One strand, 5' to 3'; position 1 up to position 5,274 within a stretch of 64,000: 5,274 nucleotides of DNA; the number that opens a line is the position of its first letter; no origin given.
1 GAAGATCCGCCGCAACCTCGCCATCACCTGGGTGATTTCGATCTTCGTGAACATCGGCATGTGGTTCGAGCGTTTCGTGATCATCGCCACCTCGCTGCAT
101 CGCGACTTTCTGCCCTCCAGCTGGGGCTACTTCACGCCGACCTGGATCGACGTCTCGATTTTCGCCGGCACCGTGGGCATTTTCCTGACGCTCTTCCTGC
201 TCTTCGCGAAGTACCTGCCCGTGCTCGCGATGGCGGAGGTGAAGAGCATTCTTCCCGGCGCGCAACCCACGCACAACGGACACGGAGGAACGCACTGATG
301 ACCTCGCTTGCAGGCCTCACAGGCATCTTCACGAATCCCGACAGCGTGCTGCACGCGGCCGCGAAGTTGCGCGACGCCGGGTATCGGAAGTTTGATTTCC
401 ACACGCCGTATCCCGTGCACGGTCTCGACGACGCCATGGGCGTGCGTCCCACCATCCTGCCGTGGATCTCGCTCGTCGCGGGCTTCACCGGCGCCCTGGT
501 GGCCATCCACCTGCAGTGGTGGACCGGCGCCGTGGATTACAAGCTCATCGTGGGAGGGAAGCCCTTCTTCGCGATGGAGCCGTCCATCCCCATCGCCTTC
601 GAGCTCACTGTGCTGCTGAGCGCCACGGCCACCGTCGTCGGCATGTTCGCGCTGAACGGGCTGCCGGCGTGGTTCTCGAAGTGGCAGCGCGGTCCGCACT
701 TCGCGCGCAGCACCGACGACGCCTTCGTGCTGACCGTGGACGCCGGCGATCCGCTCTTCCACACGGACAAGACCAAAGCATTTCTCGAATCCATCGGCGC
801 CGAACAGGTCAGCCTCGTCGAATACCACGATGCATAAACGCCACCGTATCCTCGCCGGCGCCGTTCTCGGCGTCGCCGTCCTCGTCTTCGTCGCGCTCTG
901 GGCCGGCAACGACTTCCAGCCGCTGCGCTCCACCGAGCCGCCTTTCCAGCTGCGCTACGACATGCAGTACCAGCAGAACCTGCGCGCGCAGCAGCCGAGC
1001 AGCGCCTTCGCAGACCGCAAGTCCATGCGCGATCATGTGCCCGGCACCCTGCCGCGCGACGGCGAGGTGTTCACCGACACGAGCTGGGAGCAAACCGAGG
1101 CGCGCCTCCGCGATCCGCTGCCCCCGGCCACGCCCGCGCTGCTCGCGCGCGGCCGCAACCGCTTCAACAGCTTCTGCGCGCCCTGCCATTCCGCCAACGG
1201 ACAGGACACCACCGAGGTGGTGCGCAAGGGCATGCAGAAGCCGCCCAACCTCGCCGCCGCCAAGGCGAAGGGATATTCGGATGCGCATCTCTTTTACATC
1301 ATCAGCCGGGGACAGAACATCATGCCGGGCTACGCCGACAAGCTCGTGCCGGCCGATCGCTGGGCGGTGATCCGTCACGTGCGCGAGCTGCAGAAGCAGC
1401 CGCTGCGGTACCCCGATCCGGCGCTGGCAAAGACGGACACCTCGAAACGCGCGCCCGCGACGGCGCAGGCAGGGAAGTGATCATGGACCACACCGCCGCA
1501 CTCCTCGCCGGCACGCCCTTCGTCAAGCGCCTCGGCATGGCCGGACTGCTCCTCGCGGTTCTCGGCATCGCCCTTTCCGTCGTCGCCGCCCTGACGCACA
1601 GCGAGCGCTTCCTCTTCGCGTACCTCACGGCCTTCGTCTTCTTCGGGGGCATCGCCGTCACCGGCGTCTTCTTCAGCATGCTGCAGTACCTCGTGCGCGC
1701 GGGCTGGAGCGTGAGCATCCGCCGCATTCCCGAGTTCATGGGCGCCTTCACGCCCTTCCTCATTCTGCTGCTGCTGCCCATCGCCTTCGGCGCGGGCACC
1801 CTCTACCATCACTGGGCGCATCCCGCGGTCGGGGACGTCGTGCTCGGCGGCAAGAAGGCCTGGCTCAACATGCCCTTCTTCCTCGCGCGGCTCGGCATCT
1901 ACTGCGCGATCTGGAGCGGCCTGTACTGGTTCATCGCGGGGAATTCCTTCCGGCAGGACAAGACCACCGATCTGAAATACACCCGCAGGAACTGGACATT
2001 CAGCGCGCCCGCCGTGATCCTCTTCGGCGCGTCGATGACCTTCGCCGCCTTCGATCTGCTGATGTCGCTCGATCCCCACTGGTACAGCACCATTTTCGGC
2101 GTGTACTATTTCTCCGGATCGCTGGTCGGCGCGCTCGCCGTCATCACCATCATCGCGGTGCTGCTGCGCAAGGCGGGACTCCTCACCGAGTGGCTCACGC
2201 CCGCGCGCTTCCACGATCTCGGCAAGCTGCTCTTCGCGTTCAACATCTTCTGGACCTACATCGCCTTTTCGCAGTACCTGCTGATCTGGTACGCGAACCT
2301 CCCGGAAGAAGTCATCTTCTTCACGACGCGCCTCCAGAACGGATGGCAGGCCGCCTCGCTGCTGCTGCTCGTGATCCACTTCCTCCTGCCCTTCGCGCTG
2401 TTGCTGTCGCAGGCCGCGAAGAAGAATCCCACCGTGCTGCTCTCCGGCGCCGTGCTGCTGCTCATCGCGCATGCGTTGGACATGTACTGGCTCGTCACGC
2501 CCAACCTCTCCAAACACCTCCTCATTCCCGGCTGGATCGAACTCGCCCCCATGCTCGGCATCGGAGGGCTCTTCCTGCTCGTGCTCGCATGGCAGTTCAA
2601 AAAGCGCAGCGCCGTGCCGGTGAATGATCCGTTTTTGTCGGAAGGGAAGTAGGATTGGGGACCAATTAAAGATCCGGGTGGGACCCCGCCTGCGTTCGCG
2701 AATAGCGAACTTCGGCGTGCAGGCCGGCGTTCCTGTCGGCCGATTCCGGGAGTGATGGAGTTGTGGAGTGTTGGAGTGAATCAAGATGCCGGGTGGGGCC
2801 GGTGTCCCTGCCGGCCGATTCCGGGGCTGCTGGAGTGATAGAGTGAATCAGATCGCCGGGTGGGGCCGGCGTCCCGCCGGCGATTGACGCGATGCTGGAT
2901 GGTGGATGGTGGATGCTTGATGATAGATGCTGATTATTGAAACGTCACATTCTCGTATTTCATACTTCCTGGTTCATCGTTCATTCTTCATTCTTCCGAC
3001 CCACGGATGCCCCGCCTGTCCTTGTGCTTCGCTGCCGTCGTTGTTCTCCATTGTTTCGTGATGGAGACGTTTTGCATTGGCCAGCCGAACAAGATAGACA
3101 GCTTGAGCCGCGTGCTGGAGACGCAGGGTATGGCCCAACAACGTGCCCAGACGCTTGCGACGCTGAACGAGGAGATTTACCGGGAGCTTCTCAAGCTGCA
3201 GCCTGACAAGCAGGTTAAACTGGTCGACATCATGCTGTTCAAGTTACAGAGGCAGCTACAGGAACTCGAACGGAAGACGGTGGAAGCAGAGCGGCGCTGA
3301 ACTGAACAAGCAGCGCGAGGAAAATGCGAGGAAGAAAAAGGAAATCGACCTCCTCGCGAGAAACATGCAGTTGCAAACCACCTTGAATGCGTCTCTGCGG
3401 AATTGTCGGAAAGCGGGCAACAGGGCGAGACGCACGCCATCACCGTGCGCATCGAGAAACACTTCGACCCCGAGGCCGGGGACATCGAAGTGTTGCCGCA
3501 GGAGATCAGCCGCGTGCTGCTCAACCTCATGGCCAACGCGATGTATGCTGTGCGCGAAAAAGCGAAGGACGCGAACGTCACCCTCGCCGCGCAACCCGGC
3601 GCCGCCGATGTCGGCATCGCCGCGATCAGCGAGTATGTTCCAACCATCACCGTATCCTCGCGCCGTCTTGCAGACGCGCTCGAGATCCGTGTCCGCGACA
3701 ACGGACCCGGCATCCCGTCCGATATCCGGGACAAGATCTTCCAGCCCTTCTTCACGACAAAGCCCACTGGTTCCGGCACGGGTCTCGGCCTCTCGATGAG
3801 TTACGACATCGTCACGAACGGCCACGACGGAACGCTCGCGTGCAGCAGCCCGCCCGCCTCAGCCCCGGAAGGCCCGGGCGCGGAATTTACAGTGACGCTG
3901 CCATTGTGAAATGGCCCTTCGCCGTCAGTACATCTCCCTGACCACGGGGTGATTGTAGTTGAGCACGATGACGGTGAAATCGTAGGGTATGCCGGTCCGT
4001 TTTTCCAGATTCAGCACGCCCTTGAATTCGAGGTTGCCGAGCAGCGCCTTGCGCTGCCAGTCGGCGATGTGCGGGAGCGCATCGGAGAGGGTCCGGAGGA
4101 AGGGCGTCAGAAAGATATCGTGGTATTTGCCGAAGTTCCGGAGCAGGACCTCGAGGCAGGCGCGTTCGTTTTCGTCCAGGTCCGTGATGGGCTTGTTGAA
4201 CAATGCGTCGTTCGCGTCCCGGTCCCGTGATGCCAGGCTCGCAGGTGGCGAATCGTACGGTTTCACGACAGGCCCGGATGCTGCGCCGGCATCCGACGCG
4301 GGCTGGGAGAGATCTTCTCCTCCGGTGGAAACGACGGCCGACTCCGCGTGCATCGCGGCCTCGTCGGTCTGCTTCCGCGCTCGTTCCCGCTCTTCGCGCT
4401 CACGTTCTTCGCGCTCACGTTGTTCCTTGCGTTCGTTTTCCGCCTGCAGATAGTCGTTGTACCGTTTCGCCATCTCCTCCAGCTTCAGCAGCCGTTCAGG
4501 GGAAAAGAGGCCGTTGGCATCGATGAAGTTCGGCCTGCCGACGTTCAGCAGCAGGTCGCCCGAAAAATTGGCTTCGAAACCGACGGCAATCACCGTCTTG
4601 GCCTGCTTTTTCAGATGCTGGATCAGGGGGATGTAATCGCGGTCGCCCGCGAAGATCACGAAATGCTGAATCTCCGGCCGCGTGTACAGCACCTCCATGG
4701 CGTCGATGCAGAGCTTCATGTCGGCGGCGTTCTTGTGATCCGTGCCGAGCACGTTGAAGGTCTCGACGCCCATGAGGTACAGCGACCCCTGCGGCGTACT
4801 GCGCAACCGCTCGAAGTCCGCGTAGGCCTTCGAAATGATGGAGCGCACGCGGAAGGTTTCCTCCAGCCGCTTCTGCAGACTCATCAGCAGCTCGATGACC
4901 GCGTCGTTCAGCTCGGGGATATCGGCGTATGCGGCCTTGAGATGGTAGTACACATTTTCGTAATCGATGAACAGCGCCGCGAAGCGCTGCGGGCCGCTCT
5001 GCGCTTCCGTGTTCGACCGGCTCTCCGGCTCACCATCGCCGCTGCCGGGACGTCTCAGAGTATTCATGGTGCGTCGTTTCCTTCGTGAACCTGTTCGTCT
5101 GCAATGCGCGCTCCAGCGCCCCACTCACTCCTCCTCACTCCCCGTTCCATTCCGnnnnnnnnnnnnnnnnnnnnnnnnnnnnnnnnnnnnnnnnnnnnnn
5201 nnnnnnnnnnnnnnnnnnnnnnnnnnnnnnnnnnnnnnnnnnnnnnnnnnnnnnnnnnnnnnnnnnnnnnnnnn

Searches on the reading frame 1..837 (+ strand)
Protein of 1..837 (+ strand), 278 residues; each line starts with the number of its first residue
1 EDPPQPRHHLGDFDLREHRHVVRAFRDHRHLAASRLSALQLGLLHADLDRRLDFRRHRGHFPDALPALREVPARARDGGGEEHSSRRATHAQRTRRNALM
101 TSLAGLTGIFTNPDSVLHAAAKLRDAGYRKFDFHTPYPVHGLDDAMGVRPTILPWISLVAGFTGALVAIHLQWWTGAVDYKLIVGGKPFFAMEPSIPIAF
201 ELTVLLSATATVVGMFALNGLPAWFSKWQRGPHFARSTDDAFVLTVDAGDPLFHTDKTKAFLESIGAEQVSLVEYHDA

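Call 47: search_protein_families(library=ncbifam, proteins=[window:61-837:+], max_evalue=0.00001)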
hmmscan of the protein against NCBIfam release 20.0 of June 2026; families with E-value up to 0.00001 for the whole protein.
window:61-837:+ (258 aa): 0 families

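Call 48: search_protein_families(library=pfam, proteins=[window:1-837:+], max_evalue=1)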
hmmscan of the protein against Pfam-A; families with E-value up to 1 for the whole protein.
window:1-837:+ (278 aa): 1 family
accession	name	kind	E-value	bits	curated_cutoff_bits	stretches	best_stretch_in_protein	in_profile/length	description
PF11821.13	ActD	-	3.8e-60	202.9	25.7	1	105-271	2-169/170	Alternative complex III, ActD subunit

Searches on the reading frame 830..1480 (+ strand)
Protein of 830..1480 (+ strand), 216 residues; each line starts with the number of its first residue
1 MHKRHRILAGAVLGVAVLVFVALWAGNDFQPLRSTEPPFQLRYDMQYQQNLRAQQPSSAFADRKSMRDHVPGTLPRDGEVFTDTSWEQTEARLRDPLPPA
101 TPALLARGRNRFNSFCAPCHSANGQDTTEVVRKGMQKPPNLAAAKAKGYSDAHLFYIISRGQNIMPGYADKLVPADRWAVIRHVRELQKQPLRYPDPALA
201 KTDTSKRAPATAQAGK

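Call 31: search_protein_families(library=pfam, proteins=[window:830-1480:+], max_evalue=0.0001)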
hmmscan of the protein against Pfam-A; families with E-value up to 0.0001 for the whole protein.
window:830-1480:+ (216 aa): 2 families
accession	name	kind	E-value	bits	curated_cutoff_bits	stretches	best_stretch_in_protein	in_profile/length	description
PF13442.11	Cytochrome_CBB3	-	3e-10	40.7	27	1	105-184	3-68/68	Cytochrome C oxidase, cbb3-type, subunit III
PF00034.26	Cytochrom_C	-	1.1e-05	27.1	21.3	0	106-187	2-89/90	Cytochrome c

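Call 47: search_protein_families(library=ncbifam, proteins=[window:830-1480:+], max_evalue=0.00001)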
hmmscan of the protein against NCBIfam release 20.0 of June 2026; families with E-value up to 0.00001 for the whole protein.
window:830-1480:+ (216 aa): 1 family
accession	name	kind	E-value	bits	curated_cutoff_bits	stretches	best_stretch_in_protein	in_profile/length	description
NF011054.0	PRK14486.1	equivalog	9.2e-08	31.9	447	1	102-189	212-292/294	putative bifunctional cbb3-type cytochrome c oxidase subunit II/cytochrome c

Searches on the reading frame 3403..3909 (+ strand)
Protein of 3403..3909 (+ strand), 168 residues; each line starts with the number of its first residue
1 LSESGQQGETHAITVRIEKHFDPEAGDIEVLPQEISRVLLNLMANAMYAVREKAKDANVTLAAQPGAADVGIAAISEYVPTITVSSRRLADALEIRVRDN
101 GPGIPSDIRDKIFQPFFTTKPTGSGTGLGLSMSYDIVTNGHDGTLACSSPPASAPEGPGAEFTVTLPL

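Call 48: search_protein_families(library=pfam, proteins=[window:3403-3909:+], max_evalue=1)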
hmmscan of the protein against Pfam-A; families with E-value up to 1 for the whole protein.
window:3403-3909:+ (168 aa): 3 families
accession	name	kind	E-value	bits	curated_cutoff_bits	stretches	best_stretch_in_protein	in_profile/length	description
PF02518.31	HATPase_c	-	5.7e-22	78.7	26.4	1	33-168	4-109/111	Histidine kinase-, DNA gyrase B-, and HSP90-like ATPase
PF12545.13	DUF3739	-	0.035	15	27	1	51-105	57-109/110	Filamentous haemagglutinin family outer membrane protein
PF14501.12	HATPase_c_5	-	0.12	12.7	22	0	33-139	4-81/102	GHKL domain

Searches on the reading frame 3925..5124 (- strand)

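Call 31: search_protein_families(library=pfam, proteins=[window:3925-5124:-], max_evalue=0.0001)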
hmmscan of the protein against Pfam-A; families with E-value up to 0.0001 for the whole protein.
window:3925-5124:- (399 aa): 1 family
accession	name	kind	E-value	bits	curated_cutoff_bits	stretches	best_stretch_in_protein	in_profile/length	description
PF01936.24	NYN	-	4.2e-19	69.9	24.2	1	49-194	2-136/145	NYN domain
